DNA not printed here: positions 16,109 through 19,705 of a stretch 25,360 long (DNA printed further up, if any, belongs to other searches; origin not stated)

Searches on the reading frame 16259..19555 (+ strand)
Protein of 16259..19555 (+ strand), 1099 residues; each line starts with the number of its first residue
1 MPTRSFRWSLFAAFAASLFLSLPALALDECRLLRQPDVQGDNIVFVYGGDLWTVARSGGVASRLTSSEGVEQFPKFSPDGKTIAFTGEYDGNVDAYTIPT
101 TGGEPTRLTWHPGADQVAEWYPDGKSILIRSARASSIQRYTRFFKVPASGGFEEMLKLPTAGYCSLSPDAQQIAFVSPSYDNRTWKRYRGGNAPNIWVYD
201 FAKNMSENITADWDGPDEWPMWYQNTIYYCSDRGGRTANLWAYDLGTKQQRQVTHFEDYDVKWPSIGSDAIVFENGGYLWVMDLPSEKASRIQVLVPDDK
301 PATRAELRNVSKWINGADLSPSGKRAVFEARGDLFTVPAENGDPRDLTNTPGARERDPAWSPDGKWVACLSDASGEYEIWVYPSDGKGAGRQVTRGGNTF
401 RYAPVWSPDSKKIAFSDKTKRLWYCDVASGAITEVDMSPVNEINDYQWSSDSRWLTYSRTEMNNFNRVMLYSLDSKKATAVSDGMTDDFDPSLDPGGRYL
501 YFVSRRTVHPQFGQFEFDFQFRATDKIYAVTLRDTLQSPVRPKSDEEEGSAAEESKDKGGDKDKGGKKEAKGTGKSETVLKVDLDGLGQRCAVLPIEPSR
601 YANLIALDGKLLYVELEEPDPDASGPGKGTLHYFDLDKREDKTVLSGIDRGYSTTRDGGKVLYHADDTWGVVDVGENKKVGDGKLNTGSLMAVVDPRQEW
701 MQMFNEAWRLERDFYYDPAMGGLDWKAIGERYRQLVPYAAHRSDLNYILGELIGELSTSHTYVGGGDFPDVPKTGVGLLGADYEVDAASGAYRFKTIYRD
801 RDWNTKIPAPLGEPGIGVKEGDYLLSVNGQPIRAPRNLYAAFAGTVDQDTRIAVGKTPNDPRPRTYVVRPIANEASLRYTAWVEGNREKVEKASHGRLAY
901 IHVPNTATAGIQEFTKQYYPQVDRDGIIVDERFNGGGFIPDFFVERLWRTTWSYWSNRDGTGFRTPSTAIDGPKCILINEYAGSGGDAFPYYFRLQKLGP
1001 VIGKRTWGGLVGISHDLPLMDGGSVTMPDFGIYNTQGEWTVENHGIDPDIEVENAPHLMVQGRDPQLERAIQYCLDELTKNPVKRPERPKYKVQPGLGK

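Call 9: search_protein_families(library=pfam, proteins=[window:16259-19555:+], max_evalue=0.001)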
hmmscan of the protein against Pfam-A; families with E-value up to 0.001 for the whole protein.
window:16259-19555:+ (1099 aa): 7 families
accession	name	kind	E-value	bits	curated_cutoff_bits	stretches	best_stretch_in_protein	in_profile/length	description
PF07676.18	PD40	-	9.3e-28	96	20.9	2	344-381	1-38/38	WD40-like Beta Propeller Repeat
PF14684.11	Tricorn_C1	-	2.9e-24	85.2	24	1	696-754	1-59/59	Tricorn protease C1 domain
PF03572.23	Peptidase_S41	-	7.4e-21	74.9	24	1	898-1052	2-165/165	Peptidase family S41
PF14685.13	PDZ_Tricorn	-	1.3e-16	60.8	25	1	777-862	1-84/88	Tricorn protease PDZ domain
PF00930.27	DPPIV_N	-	5.3e-09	35.7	22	0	48-90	22-64/354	Dipeptidyl peptidase IV (DPP IV) N-terminal region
PF25174.1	Beta-prop_THOC3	-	1.1e-07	31.6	305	1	360-461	54-150/272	THOC3 beta-propeller domain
PF23414.1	Beta-prop_EML_2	-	1.9e-05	24.6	90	0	309-454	37-176/266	Echinoderm microtubule-associated protein second beta-propeller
